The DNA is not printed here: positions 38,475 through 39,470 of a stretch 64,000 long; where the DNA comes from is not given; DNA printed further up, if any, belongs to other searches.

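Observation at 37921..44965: Candidate Bacteroidota phage satellite: 7-kb int/xis/helicase/ori/primase/TerS-like element at mnmE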

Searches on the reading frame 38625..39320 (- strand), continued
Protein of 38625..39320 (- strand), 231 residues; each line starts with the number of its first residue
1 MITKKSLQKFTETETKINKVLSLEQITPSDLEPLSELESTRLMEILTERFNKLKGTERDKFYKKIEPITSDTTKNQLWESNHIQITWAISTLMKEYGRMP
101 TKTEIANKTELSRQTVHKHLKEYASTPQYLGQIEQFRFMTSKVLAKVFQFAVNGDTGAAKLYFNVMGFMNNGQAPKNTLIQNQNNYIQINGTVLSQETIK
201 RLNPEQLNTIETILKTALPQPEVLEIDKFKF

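Call 51: find_related_loci(query=A1, collection=genome_contigs, flank=10000)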
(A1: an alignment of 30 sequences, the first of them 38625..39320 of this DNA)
Query A1 (231 aa) in genome_contigs; peptide patterns used: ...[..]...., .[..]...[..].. (x = any residue, [..] = any of these).
166 stretches matched a pattern; 105 encode a relative of the query (tblastn E <= 1e-3); the best 80 are kept; 80 distinct loci.
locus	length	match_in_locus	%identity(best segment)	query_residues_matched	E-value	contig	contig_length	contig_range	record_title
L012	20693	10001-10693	83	1-231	3e-128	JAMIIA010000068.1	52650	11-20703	MAG: Bacteroidales bacterium isolate RA_AS_maxbin.060 k201_990499, whole genome shotgun sequence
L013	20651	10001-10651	77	1-217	2e-110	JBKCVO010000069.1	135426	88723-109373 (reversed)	MAG: Cyclobacteriaceae bacterium isolate samp_2047_semibin_584 samp_2047_2399152, whole genome shotgun sequence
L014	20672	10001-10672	75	1-225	1e-110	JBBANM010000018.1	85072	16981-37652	MAG: Saprospiraceae bacterium isolate EUL_115 ctg18-EUL_115, whole genome shotgun sequence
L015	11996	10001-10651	74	1-217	1e-105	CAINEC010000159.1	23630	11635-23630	MAG: uncultured Bacteroidetes bacterium isolate ErkenSummer_bin-5090 genome assembly, contig: bin-5090:159/203, whole ge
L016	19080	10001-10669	76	4-227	2e-103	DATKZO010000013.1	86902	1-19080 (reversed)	MAG TPA_asm: Bacteroidales bacterium isolate SMAG_U14247 k141_706859, whole genome shotgun sequence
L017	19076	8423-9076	69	4-222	4e-99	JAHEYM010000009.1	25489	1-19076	MAG: Bacteroidetes bacterium isolate nzgw128 NODE_2997_length_25490_cov_2.546573, whole genome shotgun sequence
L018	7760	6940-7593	62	1-218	4e-92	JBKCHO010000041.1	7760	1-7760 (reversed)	MAG: Bacteroidota bacterium isolate samp_487_concoct_766 samp_487_343529, whole genome shotgun sequence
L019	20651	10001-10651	65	3-220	1e-87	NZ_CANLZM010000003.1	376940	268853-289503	Uncultured Pontibacter sp. isolate 4-1420.fasta NODE_3, whole genome shotgun sequence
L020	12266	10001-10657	64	4-227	7e-86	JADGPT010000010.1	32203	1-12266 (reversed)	MAG: Bacteroidales bacterium isolate Chersky.15_30 contig-100_453, whole genome shotgun sequence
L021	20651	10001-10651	59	3-220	1e-81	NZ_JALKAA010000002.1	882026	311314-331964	Pontibacter sp. HSC-36F09 Ga0493910_02, whole genome shotgun sequence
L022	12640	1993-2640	59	5-221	3e-81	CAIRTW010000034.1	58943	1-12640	MAG: uncultured Bacteroidetes bacterium isolate Umea_bin-01667 genome assembly, contig: bin-01667:034/376, whole genome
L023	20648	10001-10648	59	3-219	8e-81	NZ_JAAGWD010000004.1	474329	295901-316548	Pontibacter burrus strain BT327 31415.BT327.1_4_BT327.00004_31415.BT327.1, whole genome shotgun sequence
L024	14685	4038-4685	61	4-220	5e-79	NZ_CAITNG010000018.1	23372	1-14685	MAG: uncultured Mucilaginibacter sp. isolate AM_bin-1055, whole genome shotgun sequence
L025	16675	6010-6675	57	5-226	8e-79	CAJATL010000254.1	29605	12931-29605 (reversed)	MAG: uncultured Bacteroidetes bacterium isolate Loc090907-6m_bin-095 genome assembly, contig: bin-095:254/424, whole gen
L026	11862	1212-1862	56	4-221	9e-77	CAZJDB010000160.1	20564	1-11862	MAG TPA_asm: uncultured Chitinophagaceae bacterium isolate binchicken_co131_467 genome assembly, contig: k141_4232351, w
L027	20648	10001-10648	56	4-220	4e-75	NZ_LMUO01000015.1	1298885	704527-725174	Mucilaginibacter sp. L196 NODE_29_length_1298820_cov_10.800421, whole genome shotgun sequence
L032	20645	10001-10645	56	5-216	8e-71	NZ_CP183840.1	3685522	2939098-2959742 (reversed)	Chryseobacterium sp. SW-1 chromosome, complete genome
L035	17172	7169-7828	53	4-220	2e-68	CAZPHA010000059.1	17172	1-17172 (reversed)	MAG TPA_asm: uncultured Ferruginibacter sp. isolate SRP257259_co1_22 genome assembly, contig: NODE_4171_length_17172_cov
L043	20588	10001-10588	51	16-214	3e-61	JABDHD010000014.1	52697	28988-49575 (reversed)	MAG: Bacteroidetes bacterium isolate BWOrgHeat_Nextera51_MAG1 3300021030.a:Ga0206935_10034, whole genome shotgun sequenc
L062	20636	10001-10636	45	6-220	3e-57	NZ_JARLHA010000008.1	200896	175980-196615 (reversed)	MAG: Mucilaginibacter sp. isolate MAG_BO124 MetaBAT2_Bin_124_Oxic_k141_350499, whole genome shotgun sequence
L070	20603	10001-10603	48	16-216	4e-56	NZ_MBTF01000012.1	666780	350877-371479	Mucilaginibacter pedocola strain TBZ30 scaffold2, whole genome shotgun sequence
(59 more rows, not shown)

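Call 56: search_protein_families(library=pfam, alignment_id=A2, max_evalue=0.0001)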
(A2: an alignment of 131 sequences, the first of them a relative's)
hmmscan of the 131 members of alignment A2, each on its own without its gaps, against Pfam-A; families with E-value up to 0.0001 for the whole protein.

A. member 1, L003:12715-13722:+ (335 aa): 2 families
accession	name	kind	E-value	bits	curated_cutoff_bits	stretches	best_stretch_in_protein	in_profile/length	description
PF00294.29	PfkB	-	3.6e-29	102.5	25.8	1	52-308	31-294/302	pfkB family carbohydrate kinase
PF08543.17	Phos_pyr_kin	-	1.1e-06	28.6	27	1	181-295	102-227/246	Phosphomethylpyrimidine kinase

B. families by the number of members that match (of 131 scanned): 158 families (the first 25 are shown)
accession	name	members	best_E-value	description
PF07719.23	TPR_2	5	4.1e-53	Tetratricopeptide repeat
PF00515.34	TPR_1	4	1.5e-70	Tetratricopeptide repeat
PF13181.12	TPR_8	4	4.7e-51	Tetratricopeptide repeat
PF13414.12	TPR_11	3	3.9e-62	TPR repeat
PF13431.12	TPR_17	3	2.5e-46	Tetratricopeptide repeat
PF16360.10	GTP-bdg_M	3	3.6e-33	GTP-binding GTPase Middle Region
PF13167.11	GTP-bdg_N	3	1.4e-31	GTP-binding GTPase N-terminal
PF13432.12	TPR_16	3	1.5e-26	Tetratricopeptide repeat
PF13424.12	TPR_12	3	4.8e-25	Tetratricopeptide repeat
PF01926.29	MMR_HSR1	3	3.7e-23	50S ribosome-binding GTPase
PF13174.12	TPR_6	3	2.1e-18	Tetratricopeptide repeat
PF02421.24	FeoB_N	3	2.2e-08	Ferrous iron transport protein B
PF00009.33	GTP_EFTU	3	9e-08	Elongation factor Tu GTP binding domain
PF00144.29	Beta-lactamase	2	6.3e-66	Beta-lactamase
PF00704.34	Glyco_hydro_18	2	3.4e-39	Glycosyl hydrolases family 18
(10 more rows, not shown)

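Call 58: search_protein_families(library=pfam, proteins=[L062:7773-8999:+, L027:9071-9985:+, L027:7822-8949:+, L019:8967-9980:+, L014:8857-9999:+, L032:8514-9542:+, L035:3787-5847:+, L070:6830-9007:+, L043:8105-9226:+, L020:8300-9745:+], max_evalue=0.001)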
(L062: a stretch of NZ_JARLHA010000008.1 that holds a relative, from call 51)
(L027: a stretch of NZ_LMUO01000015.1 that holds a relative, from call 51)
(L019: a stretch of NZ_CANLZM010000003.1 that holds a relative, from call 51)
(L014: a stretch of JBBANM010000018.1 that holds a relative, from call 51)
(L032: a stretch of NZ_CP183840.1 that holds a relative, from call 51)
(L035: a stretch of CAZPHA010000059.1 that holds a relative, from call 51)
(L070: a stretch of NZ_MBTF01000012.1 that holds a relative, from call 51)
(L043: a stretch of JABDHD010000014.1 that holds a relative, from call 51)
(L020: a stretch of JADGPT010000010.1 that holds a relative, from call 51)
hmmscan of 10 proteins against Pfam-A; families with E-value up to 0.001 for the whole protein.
L062:7773-8999:+ (408 aa): 5 families
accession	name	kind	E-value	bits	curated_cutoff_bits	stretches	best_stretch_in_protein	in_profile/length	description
PF00155.27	Aminotran_1_2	-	3.4e-49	168.4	19.7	1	32-381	2-355/361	Aminotransferase class I and II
PF01041.23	DegT_DnrJ_EryC1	-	1.6e-08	34.6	19.8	1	69-204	19-147/360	DegT/DnrJ/EryC1/StrS aminotransferase family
PF00266.25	Aminotran_5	-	9.5e-06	25.3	21.5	1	90-202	62-175/371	Aminotransferase class-V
PF01053.26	Cys_Met_Meta_PP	-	3.1e-05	23.1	27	1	90-265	68-227/381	Cys/Met metabolism PLP-dependent enzyme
PF01212.27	Beta_elim_lyase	-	4.3e-05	23.4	27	1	87-204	45-170/288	Beta-eliminating lyase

L027:9071-9985:+ (304 aa): 1 family
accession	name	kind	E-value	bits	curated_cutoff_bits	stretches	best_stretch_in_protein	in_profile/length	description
PF08800.15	BT4734-like_N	-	1.8e-16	61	22.4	1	52-172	2-134/134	BT4734-like, N-terminal domain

L027:7822-8949:+ (375 aa): 1 family
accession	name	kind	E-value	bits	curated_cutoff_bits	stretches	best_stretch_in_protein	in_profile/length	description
PF13481.12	AAA_25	-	1.1e-13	51.7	27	1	57-210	32-193/195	AAA domain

L019:8967-9980:+ (337 aa): 2 families
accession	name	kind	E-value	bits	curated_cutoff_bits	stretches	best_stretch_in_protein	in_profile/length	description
PF08800.15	BT4734-like_N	-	3.5e-12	47.1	22.4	1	89-208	3-134/134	BT4734-like, N-terminal domain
PF08707.16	PriCT_2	-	2.7e-07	31.3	22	1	259-314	15-73/77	Primase C terminal 2 (PriCT-2)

L014:8857-9999:+ (380 aa): 2 families
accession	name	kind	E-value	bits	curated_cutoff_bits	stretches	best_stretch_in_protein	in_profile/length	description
PF08707.16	PriCT_2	-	5.7e-10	39.9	22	1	226-291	11-77/77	Primase C terminal 2 (PriCT-2)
PF08800.15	BT4734-like_N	-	1.9e-08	35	22.4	1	59-178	2-134/134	BT4734-like, N-terminal domain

L032:8514-9542:+ (342 aa): 0 families

L035:3787-5847:+ (686 aa): 1 family
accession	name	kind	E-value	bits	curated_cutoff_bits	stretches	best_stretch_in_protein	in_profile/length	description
PF02171.23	Piwi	-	3.6e-17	63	28.9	1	394-666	9-296/302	Piwi domain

L070:6830-9007:+ (725 aa): 4 families
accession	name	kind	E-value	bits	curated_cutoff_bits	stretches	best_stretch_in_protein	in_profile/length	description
PF00072.30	Response_reg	-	2.8e-44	150.3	30.2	2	604-714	1-110/111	Response regulator receiver domain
PF02518.31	HATPase_c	-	8.4e-30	103.9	26.4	1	326-440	1-108/111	Histidine kinase-, DNA gyrase B-, and HSP90-like ATPase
PF00512.31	HisKA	-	9.8e-21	74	26.9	1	215-279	2-66/66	His Kinase A (phospho-acceptor) domain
PF23198.2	PDE8A_N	-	2.6e-07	31.1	29.6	1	617-711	26-125/147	PDE8A-like, N-terminal domain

L043:8105-9226:+ (373 aa): 4 families
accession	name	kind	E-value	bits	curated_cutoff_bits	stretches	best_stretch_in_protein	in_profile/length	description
PF12698.13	ABC2_membrane_3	-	1.4e-53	182.7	31.6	1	21-364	3-345/347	ABC-2 family transporter protein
PF01061.29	ABC2_membrane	-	9e-28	97.7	26.9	1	178-336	48-209/211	ABC-2 type transporter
PF12679.13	ABC2_membrane_2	-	2.1e-22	80.1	27.2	1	7-362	3-272/283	ABC-2 family transporter protein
PF12730.13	ABC2_membrane_4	-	2.7e-06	27.9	27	1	171-302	42-177/179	ABC-2 family transporter protein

L020:8300-9745:+ (481 aa): 0 families

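Call 64: search_protein_families(library=phrogs, alignment_id=A3, max_evalue=0.01)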
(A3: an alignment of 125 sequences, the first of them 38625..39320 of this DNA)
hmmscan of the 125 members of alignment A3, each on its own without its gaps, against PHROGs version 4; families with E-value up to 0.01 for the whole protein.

A. member 1, window:38625-39320:- (231 aa): 2 families
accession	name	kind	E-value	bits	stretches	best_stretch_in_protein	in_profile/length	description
phrog_3502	-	unknown function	0.00014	22.9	1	81-121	52-93/131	-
phrog_24579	-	head and packaging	0.00085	20.3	1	94-165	26-98/126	terminase small subunit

B. families by the number of members that match (of 125 scanned): 53 families (the first 25 are shown)
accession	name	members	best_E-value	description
phrog_3502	-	100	2.2e-08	-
phrog_24579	-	67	5.6e-09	terminase small subunit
phrog_678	-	19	2.1e-05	replication initiation O-like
phrog_2538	-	18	9.3e-07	terminase small subunit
phrog_12540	-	13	7e-05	-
phrog_1032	-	13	0.00043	replication initiation protein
phrog_141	-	11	0.00017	terminase small subunit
phrog_270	-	10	8.6e-05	replication initiation protein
phrog_186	-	8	0.00024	DnaD-like helicase loader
phrog_8102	-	7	0.00022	replication initiation protein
phrog_28562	-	5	0.002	-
phrog_9103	-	4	0.00044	transcriptional repressor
phrog_14982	-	4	0.0013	-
phrog_4268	-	4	0.002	transcriptional repressor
phrog_606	-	3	7.8e-05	terminase small subunit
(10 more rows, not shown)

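Call 65: search_solved_structures(query=A3, max_evalue=10, show_alignments=0)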
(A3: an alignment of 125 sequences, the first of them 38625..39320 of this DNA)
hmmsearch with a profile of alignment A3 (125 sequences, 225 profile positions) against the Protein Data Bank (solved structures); distinct sequences matched with E-value up to 10: 21.
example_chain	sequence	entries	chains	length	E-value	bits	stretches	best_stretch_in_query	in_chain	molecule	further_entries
3bhq_A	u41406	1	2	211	0.02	17.7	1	83-123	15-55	Transcriptional regulator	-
4lb5_A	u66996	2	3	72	0.049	16.4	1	84-135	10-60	Protein kinase containing Z-DNA binding domains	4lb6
5j6x_A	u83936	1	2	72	0.057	16.2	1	84-134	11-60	Z-DNA binding protein kinase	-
4kmf_A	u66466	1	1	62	0.14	14.9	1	92-131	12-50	Interferon-inducible and double-stranded-dependent eIF-2kinase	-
2rvc_A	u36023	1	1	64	0.14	14.9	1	92-131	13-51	Interferon-inducible and double-stranded-dependent eIF-2kinase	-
4egy_A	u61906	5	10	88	0.24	14.2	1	95-121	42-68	Arabinose metabolism transcriptional repressor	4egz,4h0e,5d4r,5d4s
1lea_A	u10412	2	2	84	0.26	14.1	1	84-126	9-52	LEXA REPRESSOR DNA BINDING DOMAIN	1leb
7ueb_E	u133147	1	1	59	0.42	13.4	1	89-130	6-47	PscE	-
1n4h_A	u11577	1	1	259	0.47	13.2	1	27-107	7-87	Nuclear Receptor ROR-beta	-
8s7g_A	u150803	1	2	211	0.63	12.8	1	84-126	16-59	LexA repressor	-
1k4w_A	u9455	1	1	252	0.69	12.7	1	27-107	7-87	Nuclear receptor ROR-beta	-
6j0e_A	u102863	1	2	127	0.8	12.5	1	102-127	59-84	Arsenic responsive repressor ArsR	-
7ocj_A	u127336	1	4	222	1.2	11.9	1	83-126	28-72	LexA repressor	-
6e9r_B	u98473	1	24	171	1.3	11.7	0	140-171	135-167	DHF46 filament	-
2jz3_A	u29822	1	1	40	1.4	11.7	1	107-129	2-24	Suppressor of cytokine signaling 3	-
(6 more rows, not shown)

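Call 75: find_encoding_contigs(protein=P0046, flank=10000, max_places=3)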
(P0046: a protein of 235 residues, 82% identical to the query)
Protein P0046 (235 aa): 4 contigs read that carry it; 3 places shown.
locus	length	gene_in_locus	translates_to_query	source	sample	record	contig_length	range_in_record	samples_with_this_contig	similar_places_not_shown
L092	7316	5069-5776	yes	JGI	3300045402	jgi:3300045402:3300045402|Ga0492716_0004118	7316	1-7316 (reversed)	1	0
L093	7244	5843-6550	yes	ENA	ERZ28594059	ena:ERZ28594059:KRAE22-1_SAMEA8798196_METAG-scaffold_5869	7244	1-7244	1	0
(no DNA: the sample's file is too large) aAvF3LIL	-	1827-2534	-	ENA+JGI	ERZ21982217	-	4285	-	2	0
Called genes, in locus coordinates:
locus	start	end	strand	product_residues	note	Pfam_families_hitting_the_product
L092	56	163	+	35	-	-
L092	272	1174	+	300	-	-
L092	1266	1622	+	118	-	PF12728:HTH_17 (weak)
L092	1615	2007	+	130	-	-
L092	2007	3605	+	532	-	PF08706:D5_N, PF19263:DUF5906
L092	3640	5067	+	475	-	PF21957:Zn_ribbon_16, PF19898:DUF6371, PF22292:DUF6965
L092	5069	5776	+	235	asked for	-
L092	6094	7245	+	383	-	PF13102:Phage_int_SAM_5, PF00589:Phage_integrase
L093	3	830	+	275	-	?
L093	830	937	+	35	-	-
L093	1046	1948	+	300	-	-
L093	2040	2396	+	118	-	PF12728:HTH_17 (weak)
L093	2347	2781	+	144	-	-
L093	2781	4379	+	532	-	PF08706:D5_N, PF19263:DUF5906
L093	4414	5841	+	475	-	PF21957:Zn_ribbon_16, PF19898:DUF6371, PF22292:DUF6965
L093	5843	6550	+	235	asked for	-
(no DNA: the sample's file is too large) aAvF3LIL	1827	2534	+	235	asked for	-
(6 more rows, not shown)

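Call 76: find_encoding_contigs(protein=P0080, flank=10000, max_places=4)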
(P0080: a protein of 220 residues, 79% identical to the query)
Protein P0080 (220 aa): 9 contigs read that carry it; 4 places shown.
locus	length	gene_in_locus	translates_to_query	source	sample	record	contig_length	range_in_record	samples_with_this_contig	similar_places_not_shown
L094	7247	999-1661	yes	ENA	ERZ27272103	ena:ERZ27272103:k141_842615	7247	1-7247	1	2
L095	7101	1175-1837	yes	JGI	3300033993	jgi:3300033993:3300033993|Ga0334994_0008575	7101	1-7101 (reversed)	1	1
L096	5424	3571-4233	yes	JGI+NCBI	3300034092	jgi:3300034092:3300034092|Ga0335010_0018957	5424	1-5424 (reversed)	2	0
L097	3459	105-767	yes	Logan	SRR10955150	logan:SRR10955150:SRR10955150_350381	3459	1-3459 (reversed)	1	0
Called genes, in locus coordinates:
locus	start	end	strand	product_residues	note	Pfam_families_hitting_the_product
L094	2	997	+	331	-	?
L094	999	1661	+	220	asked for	-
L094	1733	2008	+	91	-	-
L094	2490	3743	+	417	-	PF13102:Phage_int_SAM_5, PF00589:Phage_integrase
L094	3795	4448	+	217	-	-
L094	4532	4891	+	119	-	PF12728:HTH_17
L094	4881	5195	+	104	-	-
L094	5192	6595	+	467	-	PF13148:DUF3987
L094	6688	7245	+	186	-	?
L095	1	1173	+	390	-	?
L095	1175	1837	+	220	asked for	-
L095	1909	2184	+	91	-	-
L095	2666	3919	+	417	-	PF13102:Phage_int_SAM_5, PF00589:Phage_integrase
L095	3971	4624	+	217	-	-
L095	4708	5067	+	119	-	PF12728:HTH_17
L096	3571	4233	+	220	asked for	-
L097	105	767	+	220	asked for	-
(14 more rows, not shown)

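Call 77: find_encoding_contigs(protein=P0091, flank=10000, max_places=3)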
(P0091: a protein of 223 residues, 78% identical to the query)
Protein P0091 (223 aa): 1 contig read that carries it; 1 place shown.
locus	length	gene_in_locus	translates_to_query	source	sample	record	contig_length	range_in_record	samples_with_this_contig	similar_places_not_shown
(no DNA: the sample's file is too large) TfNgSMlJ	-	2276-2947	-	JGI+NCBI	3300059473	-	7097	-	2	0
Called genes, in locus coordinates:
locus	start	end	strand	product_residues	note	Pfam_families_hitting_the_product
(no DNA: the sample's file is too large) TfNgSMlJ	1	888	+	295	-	PF13481:AAA_25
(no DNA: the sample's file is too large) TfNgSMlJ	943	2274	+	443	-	PF21957:Zn_ribbon_16, PF19898:DUF6371, PF22292:DUF6965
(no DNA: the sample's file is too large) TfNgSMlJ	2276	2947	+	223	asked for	-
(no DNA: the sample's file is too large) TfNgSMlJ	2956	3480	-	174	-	-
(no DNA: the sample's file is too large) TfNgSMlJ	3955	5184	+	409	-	PF13102:Phage_int_SAM_5, PF00589:Phage_integrase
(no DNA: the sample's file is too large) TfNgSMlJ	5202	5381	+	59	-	-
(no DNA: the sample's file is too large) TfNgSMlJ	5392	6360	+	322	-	-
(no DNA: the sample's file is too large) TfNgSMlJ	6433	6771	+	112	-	PF12728:HTH_17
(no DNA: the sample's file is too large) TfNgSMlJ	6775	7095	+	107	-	?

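Call 79: predict_structure(alignment_id=A3)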
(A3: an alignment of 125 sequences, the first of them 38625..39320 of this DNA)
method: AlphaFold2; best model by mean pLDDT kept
length: 231 residues; sequences in the alignment: 125
mean_pLDDT: 89.7   pTM: 0.67
mean pLDDT of the five models: 89.7, 88.7, 88.4, 88.0, 86.9
residues with pLDDT >= 90: 176; 70-90: 28; 50-70: 20; < 50: 7
segments of 3 or more residues with pLDDT < 50: 177-180
pLDDT, mean of each block of 10 residues (from residue 1): 66 96 98 97 98 96 98 95 97 97 98 97 92 92 96 97 87 51 69 91 96 91 71 55
secondary structure, 60 per line:
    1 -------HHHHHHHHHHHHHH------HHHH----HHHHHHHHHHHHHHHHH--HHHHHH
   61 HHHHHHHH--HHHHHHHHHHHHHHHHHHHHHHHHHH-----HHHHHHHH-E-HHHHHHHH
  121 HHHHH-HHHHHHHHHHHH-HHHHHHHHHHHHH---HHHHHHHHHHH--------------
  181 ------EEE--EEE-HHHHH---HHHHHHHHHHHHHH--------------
elements in order: H8-21 H28-31 H36-52 H55-68 H71-96 H102-109 H113-125 H127-138 H140-152 H156-166 E187-189 E192-194 H196-200 H204-217

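Call 81: search_protein_families(library=padloc, proteins=[window:38625-39320:-], max_evalue=0.01)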
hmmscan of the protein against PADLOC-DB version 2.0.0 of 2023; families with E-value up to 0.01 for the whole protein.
window:38625-39320:- (231 aa): 1 family
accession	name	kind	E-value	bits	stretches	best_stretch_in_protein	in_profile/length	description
PDLC01438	Csa3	-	5.7e-05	21.3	1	42-122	111-182/305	"CAS-I,CAS-II,CAS-III,CAS-IV,CAS-V,CAS-VI; associated_signaling"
